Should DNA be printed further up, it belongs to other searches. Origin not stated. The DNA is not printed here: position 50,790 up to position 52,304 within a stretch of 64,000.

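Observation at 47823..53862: Canonical hutU locked into an operon with aconitase X (DUF521 plus DUF126) and a LarA-like DUF2088 protein behind an NCS1 permease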

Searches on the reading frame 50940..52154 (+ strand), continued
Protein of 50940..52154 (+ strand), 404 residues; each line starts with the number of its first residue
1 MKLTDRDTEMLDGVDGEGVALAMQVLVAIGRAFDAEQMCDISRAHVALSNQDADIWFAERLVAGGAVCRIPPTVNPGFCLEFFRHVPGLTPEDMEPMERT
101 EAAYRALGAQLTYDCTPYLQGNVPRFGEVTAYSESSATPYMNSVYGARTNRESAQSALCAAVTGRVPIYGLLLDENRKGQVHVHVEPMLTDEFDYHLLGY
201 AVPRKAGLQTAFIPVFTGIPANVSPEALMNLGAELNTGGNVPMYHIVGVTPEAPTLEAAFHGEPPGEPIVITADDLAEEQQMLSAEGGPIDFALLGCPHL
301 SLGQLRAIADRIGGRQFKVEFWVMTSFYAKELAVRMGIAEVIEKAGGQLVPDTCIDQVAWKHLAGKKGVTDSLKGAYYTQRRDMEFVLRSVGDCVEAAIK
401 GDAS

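Call 53: search_protein_families(library=pfam, proteins=[L146:2778-5624:+, L146:12904-14226:+, L146:16644-18431:+, L146:14984-15895:+, L123:8344-9966:+, L123:11624-12925:+, L123:13356-14384:+, L123:5930-6811:+, L123:3114-5468:+, L123:14485-17556:-], max_evalue=0.0001)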
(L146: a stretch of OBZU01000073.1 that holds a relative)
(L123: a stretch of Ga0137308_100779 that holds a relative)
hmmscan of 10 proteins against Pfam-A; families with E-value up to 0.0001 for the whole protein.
L146:2778-5624:+ (948 aa): 13 families
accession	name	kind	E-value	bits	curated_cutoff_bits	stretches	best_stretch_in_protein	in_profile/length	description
PF13191.12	AAA_16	-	2e-19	71.2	32.6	1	248-411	2-166/167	AAA ATPase domain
PF13424.12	TPR_12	-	9.9e-12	45.3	30.1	1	821-885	7-73/77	Tetratricopeptide repeat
PF03704.23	BTAD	-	3.4e-10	40.9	22.1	1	115-231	36-146/146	Bacterial transcriptional activator domain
PF07719.23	TPR_2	-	9.4e-10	38.3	27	0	901-927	5-31/34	Tetratricopeptide repeat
PF10602.15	RPN7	-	3.4e-09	37.1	29.6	1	661-819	5-157/174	26S proteasome subunit RPN7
PF13401.12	AAA_22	-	2.6e-08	34.7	27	1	272-401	7-108/130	AAA domain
PF17874.7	TPR_MalT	-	1.7e-07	31.3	45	1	787-932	13-157/336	MalT-like TPR region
PF00515.34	TPR_1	-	4e-07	30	27.8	0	818-846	2-30/34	Tetratricopeptide repeat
PF05729.18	NACHT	-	2.1e-06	28.1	26.7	1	273-457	3-164/167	NACHT domain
PF14938.12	SNAP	-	3.8e-06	27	25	1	829-923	86-181/282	Soluble NSF attachment protein, SNAP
PF07728.20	AAA_5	-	6.6e-06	26.6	22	1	272-402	1-91/139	AAA domain (dynein-related subfamily)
PF03266.21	NTPase_1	-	2.7e-05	24.5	23.9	1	272-446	1-160/168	NTPase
PF13374.12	TPR_10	-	3.3e-05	24.2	27.5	0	817-847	2-32/42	Tetratricopeptide repeat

L146:12904-14226:+ (440 aa): 3 families
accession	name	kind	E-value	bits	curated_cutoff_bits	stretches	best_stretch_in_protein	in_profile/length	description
PF03553.21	Na_H_antiporter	-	7.3e-48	163.8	23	1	148-433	3-302/303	Na+/H+ antiporter family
PF13726.12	Na_H_antiport_2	-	3.4e-25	88.5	29.8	1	7-91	1-85/87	Na+-H+ antiporter family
PF02447.22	GntP_permease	-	4.8e-05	22.7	22.5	1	9-135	6-130/440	GntP family permease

L146:16644-18431:+ (595 aa): 3 families
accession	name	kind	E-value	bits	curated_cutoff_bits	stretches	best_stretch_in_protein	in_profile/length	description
PF02534.20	T4SS-DNA_transf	-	6.6e-57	193.8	20.1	1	137-531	44-434/468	Type IV secretory system Conjugative DNA transfer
PF12696.13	TraG-D_C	-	8.1e-38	129.6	22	1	403-521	1-125/126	TraM recognition site of TraD and TraG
PF10412.15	TrwB_AAD_bind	-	1e-17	64.5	20.5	1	407-529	249-375/387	Type IV secretion-system coupling protein DNA-binding domain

L146:14984-15895:+ (303 aa): 2 families
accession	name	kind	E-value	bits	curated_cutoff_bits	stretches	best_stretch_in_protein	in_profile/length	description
PF19481.4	DUF6017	-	4.1e-67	225.4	27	1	169-300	16-147/148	Family of unknown function (DUF6017)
PF13730.12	HTH_36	-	5.2e-06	26.6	25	1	24-74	2-55/55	Helix-turn-helix domain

L123:8344-9966:+ (540 aa): 1 family
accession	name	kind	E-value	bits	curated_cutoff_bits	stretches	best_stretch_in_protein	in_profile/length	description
PF02028.23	BCCT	-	7.7e-127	424.1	27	1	12-506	1-482/485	BCCT, betaine/carnitine/choline family transporter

L123:11624-12925:+ (433 aa): 1 family
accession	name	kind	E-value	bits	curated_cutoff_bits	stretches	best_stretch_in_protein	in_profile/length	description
PF04412.18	AcnX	-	5.1e-94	315.7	31.5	1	2-395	1-378/400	Aconitase X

L123:13356-14384:+ (342 aa): 1 family
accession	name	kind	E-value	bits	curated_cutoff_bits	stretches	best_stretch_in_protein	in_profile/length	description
PF02615.19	Ldh_2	-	6.6e-81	272.4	38.8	1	5-325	1-333/333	Malate/L-lactate dehydrogenase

L123:5930-6811:+ (293 aa): 1 family
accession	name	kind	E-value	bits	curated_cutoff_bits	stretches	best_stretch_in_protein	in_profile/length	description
PF00941.27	FAD_binding_5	-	5.9e-35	121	27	1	3-171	3-168/170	FAD binding domain in molybdopterin dehydrogenase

L123:3114-5468:+ (784 aa): 3 families
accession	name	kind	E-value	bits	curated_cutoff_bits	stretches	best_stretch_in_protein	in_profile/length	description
PF20256.3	MoCoBD_2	-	2.9e-62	211.2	27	1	438-714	1-283/283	Molybdopterin cofactor-binding domain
PF02738.23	MoCoBD_1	-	6.2e-59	199.5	27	1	174-413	2-244/244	Molybdopterin cofactor-binding domain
PF01315.27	Ald_Xan_dh_C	-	1.2e-21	77.5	31.3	1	45-155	1-108/110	Aldehyde oxidase and xanthine dehydrogenase, a/b hammerhead domain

L123:14485-17556:- (1023 aa): 6 families
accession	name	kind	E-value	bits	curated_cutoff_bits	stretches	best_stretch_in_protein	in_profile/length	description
PF13191.12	AAA_16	-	1.2e-17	65.4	32.6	1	268-438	3-164/167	AAA ATPase domain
PF03704.23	BTAD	-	3.6e-09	37.6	22.1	1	132-249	34-146/146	Bacterial transcriptional activator domain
PF13424.12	TPR_12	-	2.5e-08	34.5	30.1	0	849-914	3-71/77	Tetratricopeptide repeat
PF13374.12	TPR_10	-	1.1e-07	32.1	27.5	0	849-880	2-33/42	Tetratricopeptide repeat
PF13428.12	TPR_14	-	1.4e-07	31.9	23.5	0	851-879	3-31/44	Tetratricopeptide repeat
PF07719.23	TPR_2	-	9.6e-07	28.9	27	0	849-879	1-31/34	Tetratricopeptide repeat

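Call 54: search_protein_families(library=pfam, proteins=[L092:19520-21196:+, L092:9146-9883:+, L092:7283-8746:-, L092:6235-7167:+, L126:8212-11301:+, L126:12201-13727:+, L126:11619-12104:+, L126:15661-16596:+, L126:1211-1981:+, L092:4564-5922:+], max_evalue=0.0001)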
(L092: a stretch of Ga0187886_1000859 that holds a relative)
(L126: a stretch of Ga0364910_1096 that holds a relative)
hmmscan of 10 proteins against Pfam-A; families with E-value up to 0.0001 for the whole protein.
L092:19520-21196:+ (559 aa): 7 families
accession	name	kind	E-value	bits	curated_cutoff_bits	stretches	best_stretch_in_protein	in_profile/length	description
PF08448.16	PAS_4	-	1.8e-45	154.1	23.1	4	180-283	2-107/110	PAS fold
PF00989.32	PAS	-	3.6e-42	143.4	22.6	3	176-281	4-113/113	PAS fold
PF13426.13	PAS_9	-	6.4e-37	126.4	27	2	421-520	1-102/103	PAS domain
PF08447.18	PAS_3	-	2.6e-30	104.9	25.6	2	196-272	2-81/89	PAS fold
PF13188.13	PAS_8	-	1.1e-23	82.8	21.8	2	415-467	5-57/65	PAS domain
PF14598.12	PAS_11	-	7.1e-09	36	25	0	426-501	7-83/109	PAS domain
PF13596.12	PAS_10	-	7.9e-05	23.7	22.1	0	177-256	3-80/106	PAS domain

L092:9146-9883:+ (245 aa): 2 families
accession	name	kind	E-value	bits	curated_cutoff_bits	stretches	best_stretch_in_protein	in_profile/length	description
PF07729.17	FCD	-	1.5e-21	77.5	24.3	1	108-234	1-124/125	FCD domain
PF00392.27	GntR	-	1e-15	57.5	27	1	37-98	2-64/64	Bacterial regulatory proteins, gntR family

L092:7283-8746:- (487 aa): 0 families

L092:6235-7167:+ (310 aa): 0 families

L126:8212-11301:+ (1029 aa): 10 families
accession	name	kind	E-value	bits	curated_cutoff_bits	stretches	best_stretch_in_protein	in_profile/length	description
PF13191.12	AAA_16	-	3e-19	70.5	32.6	1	255-421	1-156/167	AAA ATPase domain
PF03704.23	BTAD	-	1e-15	58.8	22.1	1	120-238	33-145/146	Bacterial transcriptional activator domain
PF13424.12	TPR_12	-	4.9e-13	49.5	30.1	1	805-874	7-73/77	Tetratricopeptide repeat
PF07719.23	TPR_2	-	7.6e-10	38.6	27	0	846-873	1-28/34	Tetratricopeptide repeat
PF00515.34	TPR_1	-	9.2e-10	38.4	27.8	0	846-875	1-30/34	Tetratricopeptide repeat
PF13181.12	TPR_8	-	5.1e-09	36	25.7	0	847-875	2-30/34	Tetratricopeptide repeat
PF13401.12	AAA_22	-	3.7e-06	27.7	27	1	277-420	3-107/130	AAA domain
PF13374.12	TPR_10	-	4.3e-06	27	27.5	0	889-919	5-35/42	Tetratricopeptide repeat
PF13432.12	TPR_16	-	5.9e-06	27.1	32.7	0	892-957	3-60/65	Tetratricopeptide repeat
PF13176.12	TPR_7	-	3.2e-05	24.1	27.9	0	853-876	6-29/36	Tetratricopeptide repeat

L126:12201-13727:+ (508 aa): 2 families
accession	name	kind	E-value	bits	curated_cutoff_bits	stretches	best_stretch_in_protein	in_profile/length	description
PF00324.27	AA_permease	-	6.2e-147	490.5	24.6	1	43-495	1-465/470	Amino acid permease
PF13520.12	AA_permease_2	-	1.8e-38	133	27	1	44-456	6-409/427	Amino acid permease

L126:11619-12104:+ (161 aa): 1 family
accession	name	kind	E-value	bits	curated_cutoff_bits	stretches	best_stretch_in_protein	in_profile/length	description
PF09021.16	HutP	-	1.6e-29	103.2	25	1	21-159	1-128/128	HutP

L126:15661-16596:+ (311 aa): 2 families
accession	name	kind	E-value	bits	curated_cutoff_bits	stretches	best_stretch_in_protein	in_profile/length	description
PF00892.27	EamA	-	2.3e-33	115.8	28.2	2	17-151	2-133/135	EamA-like transporter family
PF03151.22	TPT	-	1.8e-10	41.1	30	1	37-297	22-289/291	Triose-phosphate Transporter family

L126:1211-1981:+ (256 aa): 4 families
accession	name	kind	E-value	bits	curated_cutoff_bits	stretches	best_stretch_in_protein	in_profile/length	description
PF13561.12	adh_short_C2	-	1.2e-64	218.5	27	1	19-253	1-235/236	Enoyl-(Acyl carrier protein) reductase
PF00106.31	adh_short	-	1.3e-57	194.9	26.6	1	13-205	1-193/195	short chain dehydrogenase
PF08659.16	KR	-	2.7e-10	40.9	22.6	1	15-165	3-153/180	KR domain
PF23441.1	SDR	-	7.7e-05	22.6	27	0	67-253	67-255/258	SDR-like rossmann domain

L092:4564-5922:+ (452 aa): 1 family
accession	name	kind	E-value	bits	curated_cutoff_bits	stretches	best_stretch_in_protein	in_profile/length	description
PF07287.17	AtuA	-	1.1e-22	80.9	22.8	1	93-389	87-392/437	Acyclic terpene utilisation family protein AtuA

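Call 57: search_protein_families(library=pfam, proteins=[L102:235-1041:+, L102:5072-5686:+, L102:5759-6655:+, L104:9939-11135:+, L104:11148-12284:+, L104:51-902:+, L127:11628-12521:+, L127:8988-9854:+, L127:19729-20553:+, L127:7104-8837:-], max_evalue=0.0001)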
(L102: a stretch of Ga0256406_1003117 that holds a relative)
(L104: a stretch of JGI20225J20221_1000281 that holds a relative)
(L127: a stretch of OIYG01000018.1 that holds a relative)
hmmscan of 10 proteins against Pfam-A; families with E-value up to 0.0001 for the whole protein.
L102:235-1041:+ (268 aa): 1 family
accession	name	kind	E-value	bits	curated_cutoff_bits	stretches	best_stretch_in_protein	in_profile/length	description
PF00005.33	ABC_tran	-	1.4e-32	113.6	25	1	40-179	1-136/137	ABC transporter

L102:5072-5686:+ (204 aa): 1 family
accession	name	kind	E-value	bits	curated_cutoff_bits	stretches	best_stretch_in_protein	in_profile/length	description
PF05962.17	HutD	-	6.3e-29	101.8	25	1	27-193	7-177/181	HutD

L102:5759-6655:+ (298 aa): 2 families
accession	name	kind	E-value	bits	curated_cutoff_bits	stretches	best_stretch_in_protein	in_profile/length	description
PF01380.27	SIS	-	4.1e-09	36.8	25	1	164-268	22-129/131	SIS domain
PF01418.23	HTH_6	-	5e-08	33.3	28.3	1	36-92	19-75/77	Helix-turn-helix domain, rpiR family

L104:9939-11135:+ (398 aa): 1 family
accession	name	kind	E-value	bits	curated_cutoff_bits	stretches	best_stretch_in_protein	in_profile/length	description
PF02515.22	CoA_transf_3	-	1.6e-131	439.2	23.3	1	8-374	1-366/366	CoA-transferase family III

L104:11148-12284:+ (378 aa): 4 families
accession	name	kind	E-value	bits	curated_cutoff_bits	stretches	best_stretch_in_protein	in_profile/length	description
PF00441.29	Acyl-CoA_dh_1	-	3e-49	167.5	22.4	1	228-375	1-148/150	Acyl-CoA dehydrogenase, C-terminal domain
PF02771.21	Acyl-CoA_dh_N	-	4.7e-31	107.9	22.9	1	6-117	1-113/113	Acyl-CoA dehydrogenase, N-terminal domain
PF02770.24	Acyl-CoA_dh_M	-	3.4e-27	94.9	33.3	1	122-216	2-97/97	Acyl-CoA dehydrogenase, middle domain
PF08028.16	Acyl-CoA_dh_2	-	2.1e-22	80.3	22.7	1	244-365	2-133/134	Acyl-CoA dehydrogenase, C-terminal domain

L104:51-902:+ (283 aa): 2 families
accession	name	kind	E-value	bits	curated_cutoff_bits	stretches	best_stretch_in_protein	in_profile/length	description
PF00078.32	RVT_1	-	4.8e-25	88.9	29.6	1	1-137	73-204/205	Reverse transcriptase (RNA-dependent DNA polymerase)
PF08388.16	GIIM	-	1.5e-17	63.7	23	1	155-232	2-79/80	Group II intron, maturase-specific domain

L127:11628-12521:+ (297 aa): 2 families
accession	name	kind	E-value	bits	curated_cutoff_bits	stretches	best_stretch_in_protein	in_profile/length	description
PF00892.27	EamA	-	4.4e-34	118.1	28.2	2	155-290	2-134/135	EamA-like transporter family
PF03151.22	TPT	-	2.7e-06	27.4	30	1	40-201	35-192/291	Triose-phosphate Transporter family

L127:8988-9854:+ (288 aa): 2 families
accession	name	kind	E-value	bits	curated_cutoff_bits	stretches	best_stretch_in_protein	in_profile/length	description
PF01380.27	SIS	-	3.9e-09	36.8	25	1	134-260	2-130/131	SIS domain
PF01418.23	HTH_6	-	6.8e-09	36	28.3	1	29-81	19-71/77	Helix-turn-helix domain, rpiR family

L127:19729-20553:+ (274 aa): 1 family
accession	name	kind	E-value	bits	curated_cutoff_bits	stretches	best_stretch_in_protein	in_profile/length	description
PF00528.27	BPD_transp_1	-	3.7e-24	85.9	26.4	1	99-270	1-180/184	Binding-protein-dependent transport system inner membrane component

L127:7104-8837:- (577 aa): 4 families
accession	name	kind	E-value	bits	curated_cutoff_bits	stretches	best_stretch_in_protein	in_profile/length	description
PF02775.26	TPP_enzyme_C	-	1e-45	155.6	21.9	1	410-556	1-151/151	Thiamine pyrophosphate enzyme, C-terminal TPP binding domain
PF02776.23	TPP_enzyme_N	-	2e-37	128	26.8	1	32-137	3-107/119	Thiamine pyrophosphate enzyme, N-terminal TPP binding domain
PF00205.28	TPP_enzyme_M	-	7.9e-34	116.7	30.4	1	219-353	1-137/137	Thiamine pyrophosphate enzyme, central domain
PF02552.22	CO_dh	-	2.3e-05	24.7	21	1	207-303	12-113/168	CO dehydrogenase beta subunit/acetyl-CoA synthase epsilon subunit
